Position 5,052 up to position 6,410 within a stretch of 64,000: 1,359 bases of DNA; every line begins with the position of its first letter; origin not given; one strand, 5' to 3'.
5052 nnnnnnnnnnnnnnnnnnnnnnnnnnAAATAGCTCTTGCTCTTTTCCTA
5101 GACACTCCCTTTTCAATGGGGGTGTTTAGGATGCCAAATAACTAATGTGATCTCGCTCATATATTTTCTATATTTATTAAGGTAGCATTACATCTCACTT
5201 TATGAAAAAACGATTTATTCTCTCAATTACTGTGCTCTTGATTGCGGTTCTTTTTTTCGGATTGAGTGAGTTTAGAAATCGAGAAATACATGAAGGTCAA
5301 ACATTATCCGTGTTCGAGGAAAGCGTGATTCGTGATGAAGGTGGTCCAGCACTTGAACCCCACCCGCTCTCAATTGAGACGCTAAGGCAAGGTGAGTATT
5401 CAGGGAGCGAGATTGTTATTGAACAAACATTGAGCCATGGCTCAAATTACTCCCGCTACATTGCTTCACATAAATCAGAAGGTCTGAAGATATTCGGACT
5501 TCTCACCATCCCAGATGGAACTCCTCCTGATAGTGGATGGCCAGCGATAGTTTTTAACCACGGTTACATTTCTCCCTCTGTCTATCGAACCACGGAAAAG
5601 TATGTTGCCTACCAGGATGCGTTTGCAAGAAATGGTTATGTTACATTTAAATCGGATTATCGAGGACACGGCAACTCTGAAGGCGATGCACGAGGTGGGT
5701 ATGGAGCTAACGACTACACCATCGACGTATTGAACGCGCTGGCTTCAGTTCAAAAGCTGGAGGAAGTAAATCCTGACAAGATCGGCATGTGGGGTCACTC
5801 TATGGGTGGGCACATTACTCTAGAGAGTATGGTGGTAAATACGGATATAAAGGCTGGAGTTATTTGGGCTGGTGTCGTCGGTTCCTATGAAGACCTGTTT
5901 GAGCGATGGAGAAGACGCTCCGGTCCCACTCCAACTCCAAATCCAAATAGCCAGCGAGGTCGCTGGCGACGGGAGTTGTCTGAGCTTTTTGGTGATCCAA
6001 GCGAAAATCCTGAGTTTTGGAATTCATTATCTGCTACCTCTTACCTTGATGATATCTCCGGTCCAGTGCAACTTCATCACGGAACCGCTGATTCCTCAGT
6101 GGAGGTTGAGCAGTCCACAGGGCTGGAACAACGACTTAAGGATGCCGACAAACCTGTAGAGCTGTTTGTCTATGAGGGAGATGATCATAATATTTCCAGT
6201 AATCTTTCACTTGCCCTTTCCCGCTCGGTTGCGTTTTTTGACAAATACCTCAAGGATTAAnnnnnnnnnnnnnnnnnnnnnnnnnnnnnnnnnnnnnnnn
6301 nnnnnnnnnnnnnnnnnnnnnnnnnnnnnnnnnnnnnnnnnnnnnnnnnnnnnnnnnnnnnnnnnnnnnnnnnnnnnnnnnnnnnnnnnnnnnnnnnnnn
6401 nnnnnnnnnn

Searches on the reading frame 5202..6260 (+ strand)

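Call 43: search_protein_families(library=pfam, proteins=[window:5202-6260:+], max_evalue=0.00001)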
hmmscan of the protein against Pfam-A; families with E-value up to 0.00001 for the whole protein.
window:5202-6260:+ (352 aa): 8 families
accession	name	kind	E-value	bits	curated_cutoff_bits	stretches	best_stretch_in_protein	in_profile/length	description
PF00326.27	Peptidase_S9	-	4.7e-17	62.6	22.6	1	140-351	9-211/213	Prolyl oligopeptidase family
PF12146.15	Hydrolase_4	-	3.7e-16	59.6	27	1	116-226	7-111/239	Serine aminopeptidase, S33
PF01738.24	DLH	-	2.1e-13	50.8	21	1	280-330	137-187/217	Dienelactone hydrolase family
PF20434.5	BD-FAE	-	5.4e-13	49.4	26.8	1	114-312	14-215/215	BD-FAE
PF02129.25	Peptidase_S15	-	2.6e-12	47.4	23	1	102-230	10-134/262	X-Pro dipeptidyl-peptidase (S15 family)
PF00561.26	Abhydrolase_1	-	5.3e-11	43.1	25.8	1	114-207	1-84/245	alpha/beta hydrolase fold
PF12697.13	Abhydrolase_6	-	1.5e-09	39.3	26.3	1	120-328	5-177/217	Alpha/beta hydrolase family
PF07859.19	Abhydrolase_3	-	9.2e-06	26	25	0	173-331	52-208/210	alpha/beta hydrolase fold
